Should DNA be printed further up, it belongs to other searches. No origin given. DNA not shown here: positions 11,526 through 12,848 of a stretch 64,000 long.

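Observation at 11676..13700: Tandem GalT-family paralogues: one with canonical HPHTQ, one pseudoenzyme-like with HSRSQ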

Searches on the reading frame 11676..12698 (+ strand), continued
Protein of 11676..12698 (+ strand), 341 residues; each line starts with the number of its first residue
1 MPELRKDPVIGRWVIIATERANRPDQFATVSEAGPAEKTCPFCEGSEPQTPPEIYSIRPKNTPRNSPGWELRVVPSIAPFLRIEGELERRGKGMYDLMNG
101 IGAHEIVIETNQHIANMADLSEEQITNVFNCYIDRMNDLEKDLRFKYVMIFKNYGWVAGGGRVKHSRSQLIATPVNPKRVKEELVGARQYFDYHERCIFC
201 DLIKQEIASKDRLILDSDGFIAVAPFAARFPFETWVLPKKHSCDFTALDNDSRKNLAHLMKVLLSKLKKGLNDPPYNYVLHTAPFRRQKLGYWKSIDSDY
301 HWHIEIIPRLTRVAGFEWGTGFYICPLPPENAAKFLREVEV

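Call 47: find_homologous_proteins(query=P0121, max_evalue=1e-20)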
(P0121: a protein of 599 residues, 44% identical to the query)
Query P0121 (599 aa): 7920 proteins with E <= 1e-20 among 8000 candidates; the best 120 are listed.
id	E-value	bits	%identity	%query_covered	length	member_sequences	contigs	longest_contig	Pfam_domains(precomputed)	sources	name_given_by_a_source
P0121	0.0e+0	1378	100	100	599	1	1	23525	PF16268.11,PF16285.11,PF01230.30,PF02744.23,PF01087.28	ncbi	-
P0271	6.1e-212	723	56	99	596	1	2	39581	PF16268.11,PF16285.11,PF01230.30,PF02744.23,PF01087.28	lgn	-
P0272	2.4e-205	702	52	100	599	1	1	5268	PF16268.11,PF16285.11,PF01230.30,PF02744.23,PF01087.28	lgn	-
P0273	2.0e-130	454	52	49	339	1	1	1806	PF16268.11,PF16285.11,PF01230.30,PF02744.23,PF01087.28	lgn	-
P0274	1.7e-129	451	48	50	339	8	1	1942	PF16268.11,PF16285.11,PF01230.30,PF02744.23,PF01087.28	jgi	jgi:UDPglucose--hexose-1-phosphate uridylyltransferase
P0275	5.6e-128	446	49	49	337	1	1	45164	PF16268.11,PF16285.11,PF01230.30,PF02744.23,PF01087.28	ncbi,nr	ncbi:MAG: galactose-1-phosphate uridylyltransferase [Candidatus Omnitrophica bacterium]|nr:galactose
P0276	1.3e-127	445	45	53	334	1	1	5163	PF16268.11,PF16285.11,PF01230.30,PF02744.23,PF01087.28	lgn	-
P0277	1.5e-127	445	50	50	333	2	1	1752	PF16268.11,PF16285.11,PF01230.30,PF02744.23,PF01087.28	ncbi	ncbi:MAG: galactose-1-phosphate uridylyltransferase [Candidatus Omnitrophota bacterium]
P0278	2.0e-127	444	49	49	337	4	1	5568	PF16268.11,PF16285.11,PF01230.30,PF02744.23,PF01087.28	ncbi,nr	ncbi:galactose-1-phosphate uridylyltransferase [bacterium]|nr:MAG: galactose-1-phosphate uridylyltra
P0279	2.6e-127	444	49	49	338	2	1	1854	PF16268.11,PF16285.11,PF01230.30,PF02744.23,PF01087.28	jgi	jgi:UDPglucose--hexose-1-phosphate uridylyltransferase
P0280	3.9e-127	443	49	52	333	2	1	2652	PF16268.11,PF16285.11,PF01230.30,PF02744.23,PF01087.28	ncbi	-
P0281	8.5e-127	442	49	50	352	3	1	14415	PF16268.11,PF16285.11,PF01230.30,PF02744.23,PF01087.28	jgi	-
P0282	1.1e-125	439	51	49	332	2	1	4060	PF16268.11,PF16285.11,PF01230.30,PF02744.23,PF01087.28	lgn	-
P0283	9.2e-125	436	47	52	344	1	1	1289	PF16268.11,PF16285.11,PF01230.30,PF02744.23,PF01087.28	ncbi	-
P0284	1.2e-124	435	61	51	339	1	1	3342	PF16268.11,PF16285.11,PF01230.30,PF02744.23,PF01087.28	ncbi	ncbi:MAG: galactose-1-phosphate uridylyltransferase [Candidatus Omnitrophota bacterium]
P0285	2.2e-124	434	49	49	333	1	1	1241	PF16268.11,PF16285.11,PF01230.30,PF02744.23,PF01087.28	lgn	-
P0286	3.6e-124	434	61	50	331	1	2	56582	PF16268.11,PF16285.11,PF01230.30,PF02744.23,PF01087.28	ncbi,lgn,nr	ncbi:MAG: galactose-1-phosphate uridylyltransferase [Candidatus Omnitrophica bacterium]|nr:galactose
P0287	6.0e-124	433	51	49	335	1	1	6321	PF16268.11,PF16285.11,PF01230.30,PF02744.23,PF01087.28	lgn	-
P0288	9.7e-124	432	61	50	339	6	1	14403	PF16268.11,PF16285.11,PF01230.30,PF02744.23,PF01087.28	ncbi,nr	ncbi:MAG: galactose-1-phosphate uridylyltransferase [Candidatus Omnitrophica bacterium]|nr:galactose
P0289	1.1e-123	432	45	52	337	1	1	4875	PF16268.11,PF16285.11,PF01230.30,PF02744.23,PF01087.28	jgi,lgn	-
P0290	2.3e-123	431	48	52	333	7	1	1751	PF16268.11,PF16285.11,PF01230.30,PF02744.23,PF01087.28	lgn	-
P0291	3.3e-123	430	49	50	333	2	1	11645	PF16268.11,PF16285.11,PF01230.30,PF02744.23,PF01087.28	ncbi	ncbi:MAG: galactose-1-phosphate uridylyltransferase [Candidatus Omnitrophota bacterium]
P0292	3.4e-123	430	45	52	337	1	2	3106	PF16268.11,PF16285.11,PF01230.30,PF02744.23,PF01087.28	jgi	jgi:UDPglucose--hexose-1-phosphate uridylyltransferase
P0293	3.4e-123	430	48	50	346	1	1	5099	PF16268.11,PF16285.11,PF01230.30,PF02744.23,PF01087.28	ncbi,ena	-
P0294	5.6e-123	430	47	49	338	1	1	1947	PF16268.11,PF16285.11,PF01230.30,PF02744.23,PF01087.28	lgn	-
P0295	7.0e-123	429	49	50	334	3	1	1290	PF16268.11,PF11969.14,PF16285.11,PF01230.30,PF02744.23,PF01087.28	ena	-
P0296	7.7e-123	429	50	49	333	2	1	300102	PF16268.11,PF16285.11,PF01230.30,PF02744.23,PF01087.28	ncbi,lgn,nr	ncbi:MAG: galactose-1-phosphate uridylyltransferase [Candidatus Omnitrophota bacterium]|nr:galactose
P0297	1.5e-122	428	45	52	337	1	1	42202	PF16268.11,PF16285.11,PF01230.30,PF02744.23,PF01087.28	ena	-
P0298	1.6e-122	428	47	49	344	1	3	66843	PF16268.11,PF16285.11,PF01230.30,PF02744.23,PF01087.28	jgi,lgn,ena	-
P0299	1.7e-122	428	47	53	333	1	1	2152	PF16268.11,PF16285.11,PF01230.30,PF02744.23,PF01087.28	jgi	jgi:UDPglucose--hexose-1-phosphate uridylyltransferase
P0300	8.6e-122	426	48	49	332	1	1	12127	PF16268.11,PF11969.14,PF16285.11,PF01230.30,PF02744.23,PF01087.28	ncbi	-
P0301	2.6e-121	424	46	52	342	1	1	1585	PF16268.11,PF16285.11,PF01230.30,PF02744.23,PF01087.28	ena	-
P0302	3.1e-121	424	49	50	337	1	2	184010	PF16268.11,PF16285.11,PF01230.30,PF02744.23,PF01087.28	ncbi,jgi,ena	-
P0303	6.0e-121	423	47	50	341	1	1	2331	PF16268.11,PF16285.11,PF02744.23,PF01087.28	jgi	jgi:UDPglucose--hexose-1-phosphate uridylyltransferase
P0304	6.1e-121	423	47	50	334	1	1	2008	PF16268.11,PF16285.11,PF01230.30,PF02744.23,PF01087.28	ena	-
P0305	8.3e-121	422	46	49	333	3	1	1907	PF16268.11,PF16285.11,PF01230.30,PF02744.23,PF01087.28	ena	-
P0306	1.3e-120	422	44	53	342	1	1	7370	PF16268.11,PF16285.11,PF02744.23,PF01087.28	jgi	jgi:UDPglucose--hexose-1-phosphate uridylyltransferase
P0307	2.2e-120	421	47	49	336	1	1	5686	PF16268.11,PF16285.11,PF01230.30,PF02744.23,PF01087.28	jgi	jgi:UDPglucose--hexose-1-phosphate uridylyltransferase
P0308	1.9e-119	418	48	50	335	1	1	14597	PF16268.11,PF16285.11,PF02744.23,PF01087.28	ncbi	-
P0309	1.9e-119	418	45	52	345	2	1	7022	PF16268.11,PF16285.11,PF01230.30,PF02744.23,PF01087.28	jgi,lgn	-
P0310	2.7e-119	418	44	51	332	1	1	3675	PF16268.11,PF11969.14,PF16285.11,PF01230.30,PF02744.23,PF01087.28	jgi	-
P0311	3.8e-119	417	44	52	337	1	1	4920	PF16268.11,PF16285.11,PF01230.30,PF02744.23,PF01087.28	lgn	-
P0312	4.0e-119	417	45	52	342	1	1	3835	PF16268.11,PF16285.11,PF01230.30,PF02744.23,PF01087.28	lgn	-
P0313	5.7e-119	416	44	49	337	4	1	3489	PF16268.11,PF11969.14,PF16285.11,PF01230.30,PF02744.23,PF01087.28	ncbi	-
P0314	6.4e-119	416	57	52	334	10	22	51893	PF16268.11,PF16285.11,PF01230.30,PF02744.23,PF01087.28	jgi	jgi:UDPglucose--hexose-1-phosphate uridylyltransferase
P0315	7.3e-119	416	45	49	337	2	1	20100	PF16268.11,PF16285.11,PF01230.30,PF02744.23,PF01087.28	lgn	-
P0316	1.0e-118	416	43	52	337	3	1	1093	PF16268.11,PF16285.11,PF01230.30,PF02744.23,PF01087.28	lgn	-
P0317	1.1e-118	415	46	52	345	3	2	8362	PF16268.11,PF16285.11,PF01230.30,PF02744.23,PF01087.28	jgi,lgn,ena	-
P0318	1.8e-118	415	45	49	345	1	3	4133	PF16268.11,PF16285.11,PF01230.30,PF02744.23,PF01087.28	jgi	jgi:UDPglucose--hexose-1-phosphate uridylyltransferase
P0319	2.4e-118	414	48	49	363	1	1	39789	PF16268.11,PF16285.11,PF02744.23,PF01087.28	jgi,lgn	-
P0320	3.1e-118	414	46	52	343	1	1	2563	PF16268.11,PF16285.11,PF01230.30,PF02744.23,PF01087.28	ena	-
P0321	5.1e-118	413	48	49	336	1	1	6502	PF16268.11,PF16285.11,PF02744.23,PF01087.28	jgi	-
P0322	7.3e-118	413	46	49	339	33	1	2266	PF16268.11,PF16285.11,PF02744.23,PF01087.28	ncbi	-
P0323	7.6e-118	413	45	50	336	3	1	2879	PF16268.11,PF16285.11,PF02744.23,PF01087.28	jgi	jgi:UDPglucose--hexose-1-phosphate uridylyltransferase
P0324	8.8e-118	412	45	49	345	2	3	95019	PF16268.11,PF16285.11,PF01230.30,PF02744.23,PF01087.28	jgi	jgi:UDPglucose--hexose-1-phosphate uridylyltransferase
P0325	1.0e-117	412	45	52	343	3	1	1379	PF16268.11,PF16285.11,PF01230.30,PF02744.23,PF01087.28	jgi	jgi:UDPglucose--hexose-1-phosphate uridylyltransferase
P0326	1.1e-117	412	44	49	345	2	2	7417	PF16268.11,PF16285.11,PF02744.23,PF01087.28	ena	-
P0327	1.4e-117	412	47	49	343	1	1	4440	PF16268.11,PF16285.11,PF01230.30,PF02744.23,PF01087.28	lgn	-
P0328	1.6e-117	412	57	52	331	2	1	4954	PF16268.11,PF11969.14,PF16285.11,PF01230.30,PF02744.23,PF01087.28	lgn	-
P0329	1.7e-117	412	45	50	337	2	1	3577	PF16268.11,PF16285.11,PF02744.23,PF01087.28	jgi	jgi:UDPglucose--hexose-1-phosphate uridylyltransferase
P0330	2.2e-117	411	45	49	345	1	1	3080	PF16268.11,PF16285.11,PF01230.30,PF02744.23,PF01087.28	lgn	-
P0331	2.4e-117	411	47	51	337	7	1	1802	PF16268.11,PF16285.11,PF02744.23,PF01087.28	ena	-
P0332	2.7e-117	411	43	52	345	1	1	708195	PF16268.11,PF16285.11,PF01230.30,PF02744.23,PF01087.28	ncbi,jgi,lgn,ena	ncbi:MAG: galactose-1-phosphate uridylyltransferase [Candidatus Margulisiibacteriota bacterium]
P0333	4.2e-117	410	41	52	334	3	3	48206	PF16268.11,PF16285.11,PF01230.30,PF02744.23,PF01087.28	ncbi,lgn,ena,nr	ncbi:MAG TPA: galactose-1-phosphate uridylyltransferase [Syntrophomonadaceae bacterium]|nr:galactose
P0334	4.7e-117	410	47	50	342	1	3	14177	PF16268.11,PF16285.11,PF01230.30,PF02744.23,PF01087.28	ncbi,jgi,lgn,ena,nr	ncbi:MAG: galactose-1-phosphate uridylyltransferase [Candidatus Margulisiibacteriota bacterium]|nr:g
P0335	6.3e-117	410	45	52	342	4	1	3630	PF16268.11,PF16285.11,PF02744.23,PF01087.28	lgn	-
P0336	8.2e-117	409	44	52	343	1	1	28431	PF16268.11,PF16285.11,PF01230.30,PF02744.23,PF01087.28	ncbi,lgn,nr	ncbi:MAG TPA: galactose-1-phosphate uridylyltransferase [Candidatus Limnocylindria bacterium]|nr:gal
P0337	8.3e-117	409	43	50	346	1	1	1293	PF16268.11,PF16285.11,PF02744.23,PF01087.28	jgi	jgi:UDPglucose--hexose-1-phosphate uridylyltransferase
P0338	8.9e-117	409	44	49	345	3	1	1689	PF16268.11,PF16285.11,PF01230.30,PF02744.23,PF01087.28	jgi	jgi:UDPglucose--hexose-1-phosphate uridylyltransferase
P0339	1.1e-116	409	45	49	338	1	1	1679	PF16268.11,PF16285.11,PF02744.23,PF01087.28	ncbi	-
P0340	1.1e-116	409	46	49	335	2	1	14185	PF16268.11,PF16285.11,PF01230.30,PF02744.23,PF01087.28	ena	-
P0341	1.4e-116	409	56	53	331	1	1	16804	PF16268.11,PF16285.11,PF01230.30,PF02744.23,PF01087.28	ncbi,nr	ncbi:MAG: galactose-1-phosphate uridylyltransferase [Candidatus Omnitrophica bacterium]|nr:galactose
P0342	1.5e-116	408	44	52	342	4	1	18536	PF16268.11,PF16285.11,PF01230.30,PF02744.23,PF01087.28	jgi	jgi:UDPglucose--hexose-1-phosphate uridylyltransferase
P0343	1.6e-116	408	48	50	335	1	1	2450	PF16268.11,PF16285.11,PF02744.23,PF01087.28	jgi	-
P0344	1.8e-116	408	46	49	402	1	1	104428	PF16268.11,PF16285.11,PF01230.30,PF02744.23,PF01087.28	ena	-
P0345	2.1e-116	408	42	52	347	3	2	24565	PF16268.11,PF16285.11,PF02744.23,PF01087.28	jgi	jgi:UDPglucose--hexose-1-phosphate uridylyltransferase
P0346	2.4e-116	408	50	49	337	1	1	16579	PF16268.11,PF16285.11,PF01230.30,PF02744.23,PF01087.28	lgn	-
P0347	4.7e-116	407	44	50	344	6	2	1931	PF16268.11,PF16285.11,PF01230.30,PF02744.23,PF01087.28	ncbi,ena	-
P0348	8.4e-116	406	44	49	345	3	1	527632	PF16268.11,PF16285.11,PF01230.30,PF02744.23,PF01087.28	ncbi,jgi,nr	ncbi:MAG: galactose-1-phosphate uridylyltransferase [Candidatus Margulisbacteria bacterium]|jgi:UDPg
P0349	9.1e-116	406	45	50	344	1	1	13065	PF16268.11,PF16285.11,PF01230.30,PF02744.23,PF01087.28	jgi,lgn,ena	-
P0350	1.1e-115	406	41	52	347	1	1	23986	PF16268.11,PF16285.11,PF02744.23,PF01087.28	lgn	-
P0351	1.2e-115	405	45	50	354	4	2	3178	PF16268.11,PF16285.11,PF01230.30,PF02744.23,PF01087.28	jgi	jgi:UDPglucose--hexose-1-phosphate uridylyltransferase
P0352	1.5e-115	405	59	49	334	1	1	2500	PF16268.11,PF16285.11,PF01230.30,PF02744.23,PF01087.28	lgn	-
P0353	1.8e-115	405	43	52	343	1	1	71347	PF16268.11,PF16285.11,PF02744.23,PF01087.28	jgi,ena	-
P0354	1.9e-115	405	45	49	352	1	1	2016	PF16268.11,PF16285.11,PF01230.30,PF02744.23,PF01087.28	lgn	-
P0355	2.0e-115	405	44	49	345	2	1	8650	PF16268.11,PF16285.11,PF01230.30,PF02744.23,PF01087.28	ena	-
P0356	2.4e-115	404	44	50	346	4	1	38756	PF16268.11,PF16285.11,PF02744.23,PF01087.28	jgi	jgi:UDPglucose--hexose-1-phosphate uridylyltransferase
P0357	2.4e-115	404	45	52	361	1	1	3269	PF16268.11,PF16285.11,PF02744.23,PF01087.28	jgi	-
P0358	2.8e-115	404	45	52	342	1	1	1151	PF16268.11,PF16285.11,PF01230.30,PF02744.23,PF01087.28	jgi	jgi:UDPglucose--hexose-1-phosphate uridylyltransferase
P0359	3.1e-115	404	46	52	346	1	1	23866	PF16268.11,PF16285.11,PF01230.30,PF02744.23,PF01087.28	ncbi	-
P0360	4.1e-115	404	44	53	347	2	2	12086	PF16268.11,PF16285.11,PF01230.30,PF02744.23,PF01087.28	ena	-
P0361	4.3e-115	404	46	52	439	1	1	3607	PF16268.11,PF16285.11,PF01230.30,PF02744.23,PF01087.28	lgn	-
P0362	5.8e-115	403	45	49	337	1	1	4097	PF16268.11,PF16285.11,PF01230.30,PF02744.23,PF01087.28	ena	-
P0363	6.1e-115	403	43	49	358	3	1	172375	PF16268.11,PF16285.11,PF02744.23,PF01087.28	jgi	jgi:UDPglucose--hexose-1-phosphate uridylyltransferase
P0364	6.8e-115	403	47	49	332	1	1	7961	PF16268.11,PF11969.14,PF16285.11,PF02744.23,PF01087.28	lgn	-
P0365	1.5e-114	402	44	49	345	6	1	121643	PF16268.11,PF16285.11,PF02744.23,PF01087.28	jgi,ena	-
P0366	1.6e-114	402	46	52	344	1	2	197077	PF16268.11,PF16285.11,PF01230.30,PF02744.23,PF01087.28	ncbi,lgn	-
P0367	1.8e-114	402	53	52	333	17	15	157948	PF16268.11,PF11969.14,PF16285.11,PF01230.30,PF02744.23,PF01087.28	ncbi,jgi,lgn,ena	-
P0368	1.9e-114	401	43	51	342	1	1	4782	PF16268.11,PF16285.11,PF02744.23,PF01087.28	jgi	jgi:UDPglucose--hexose-1-phosphate uridylyltransferase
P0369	2.0e-114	401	43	52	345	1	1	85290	PF16268.11,PF16285.11,PF01230.30,PF02744.23,PF01087.28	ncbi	ncbi:MAG: galactose-1-phosphate uridylyltransferase [bacterium]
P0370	2.4e-114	401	45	50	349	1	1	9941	PF16268.11,PF16285.11,PF02744.23,PF01087.28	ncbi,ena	-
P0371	2.6e-114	401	48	49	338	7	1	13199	PF16268.11,PF16285.11,PF01230.30,PF02744.23,PF01087.28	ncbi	-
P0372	3.1e-114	401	45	49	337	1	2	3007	PF16268.11,PF11969.14,PF16285.11,PF01230.30,PF02744.23,PF01087.28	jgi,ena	-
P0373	4.1e-114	400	55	51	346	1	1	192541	PF16268.11,PF16285.11,PF01230.30,PF02744.23,PF01087.28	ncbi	ncbi:MAG: galactose-1-phosphate uridylyltransferase [Candidatus Omnitrophota bacterium]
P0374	6.4e-114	400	54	52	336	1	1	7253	PF16268.11,PF16285.11,PF01230.30,PF02744.23,PF01087.28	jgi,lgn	jgi:UDPglucose--hexose-1-phosphate uridylyltransferase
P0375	7.2e-114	400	47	49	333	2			PF16268.11,PF11969.14,PF16285.11,PF01230.30,PF02744.23,PF01087.28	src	-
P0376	7.4e-114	400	43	49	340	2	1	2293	PF16268.11,PF16285.11,PF02744.23,PF01087.28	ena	-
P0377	7.5e-114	400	43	49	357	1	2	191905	PF16268.11,PF16285.11,PF01230.30,PF02744.23,PF01087.28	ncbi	-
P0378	8.7e-114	399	47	49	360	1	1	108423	PF16268.11,PF16285.11,PF02744.23,PF01087.28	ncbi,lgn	-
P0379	9.2e-114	399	55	50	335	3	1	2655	PF16268.11,PF16285.11,PF01230.30,PF02744.23,PF01087.28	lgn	-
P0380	1.0e-113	399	46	52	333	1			PF16268.11,PF11969.14,PF16285.11,PF02744.23,PF01087.28,PF19327.5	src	-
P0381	1.3e-113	399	44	49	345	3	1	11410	PF16268.11,PF16285.11,PF01230.30,PF02744.23,PF01087.28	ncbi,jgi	jgi:UDPglucose--hexose-1-phosphate uridylyltransferase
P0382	1.4e-113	399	48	50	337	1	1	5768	PF16268.11,PF16285.11,PF01230.30,PF02744.23,PF01087.28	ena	-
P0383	1.5e-113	399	43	50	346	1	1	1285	PF16268.11,PF16285.11,PF02744.23,PF01087.28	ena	-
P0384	1.6e-113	398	49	49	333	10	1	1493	PF16268.11,PF16285.11,PF01230.30,PF02744.23,PF01087.28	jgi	-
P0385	1.8e-113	398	54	49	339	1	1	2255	PF16268.11,PF16285.11,PF01230.30,PF02744.23,PF01087.28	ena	-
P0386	1.9e-113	398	-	-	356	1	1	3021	PF16268.11,PF16285.11,PF02744.23,PF01087.28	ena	-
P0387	2.1e-113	398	45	51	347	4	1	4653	PF16268.11,PF16285.11,PF02744.23,PF01087.28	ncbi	ncbi:MAG: galactose-1-phosphate uridylyltransferase [Candidatus Margulisiibacteriota bacterium]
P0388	2.4e-113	398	-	-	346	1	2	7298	PF16268.11,PF16285.11,PF01230.30,PF02744.23,PF01087.28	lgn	-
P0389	2.5e-113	398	44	49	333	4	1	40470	PF16268.11,PF16285.11,PF01230.30,PF02744.23,PF01087.28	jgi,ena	jgi:UDPglucose--hexose-1-phosphate uridylyltransferase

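Call 54: find_encoding_contigs(protein=P0122, flank=4000, max_places=2)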
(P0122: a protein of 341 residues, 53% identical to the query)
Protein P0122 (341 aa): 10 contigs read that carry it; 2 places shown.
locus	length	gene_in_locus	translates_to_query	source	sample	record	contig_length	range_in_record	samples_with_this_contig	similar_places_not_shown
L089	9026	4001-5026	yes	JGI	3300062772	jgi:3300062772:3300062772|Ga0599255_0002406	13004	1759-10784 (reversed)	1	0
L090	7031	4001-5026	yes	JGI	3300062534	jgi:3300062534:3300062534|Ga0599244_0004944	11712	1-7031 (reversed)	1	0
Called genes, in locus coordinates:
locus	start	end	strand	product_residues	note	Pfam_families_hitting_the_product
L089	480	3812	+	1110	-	PF13100:OstA_2 (weak), PF03968:LptD_N (faint), PF19838:LptD_2, PF04453:LptD (weak)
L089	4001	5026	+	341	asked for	PF16268:DUF4921 (faint), PF01087:GalP_UDP_transf, PF16285:DUF4931_N (weak), PF02744:GalP_UDP_tr_C (weak)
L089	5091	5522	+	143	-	PF03652:RuvX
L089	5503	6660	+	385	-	PF02618:YceG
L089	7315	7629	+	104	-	PF03808:Glyco_tran_WecG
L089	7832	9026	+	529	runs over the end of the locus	PF14052:Caps_assemb_Wzi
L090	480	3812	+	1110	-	PF13100:OstA_2 (weak), PF03968:LptD_N (faint), PF19838:LptD_2, PF04453:LptD (weak)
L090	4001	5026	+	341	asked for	PF16268:DUF4921 (faint), PF01087:GalP_UDP_transf, PF16285:DUF4931_N (weak), PF02744:GalP_UDP_tr_C (weak)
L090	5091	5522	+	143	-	PF03652:RuvX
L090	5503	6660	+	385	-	PF02618:YceG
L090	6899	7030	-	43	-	?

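Call 55: find_encoding_contigs(protein=P0169, flank=4000, max_places=2)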
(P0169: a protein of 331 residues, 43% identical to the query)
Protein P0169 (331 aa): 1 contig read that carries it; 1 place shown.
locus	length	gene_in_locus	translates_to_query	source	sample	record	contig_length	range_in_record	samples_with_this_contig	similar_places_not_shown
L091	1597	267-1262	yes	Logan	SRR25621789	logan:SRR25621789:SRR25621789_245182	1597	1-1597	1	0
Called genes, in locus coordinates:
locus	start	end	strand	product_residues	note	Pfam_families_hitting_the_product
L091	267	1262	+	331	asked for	PF01087:GalP_UDP_transf, PF16285:DUF4931_N, PF16268:DUF4921, PF02744:GalP_UDP_tr_C, PF01230:HIT (weak)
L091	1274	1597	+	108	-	?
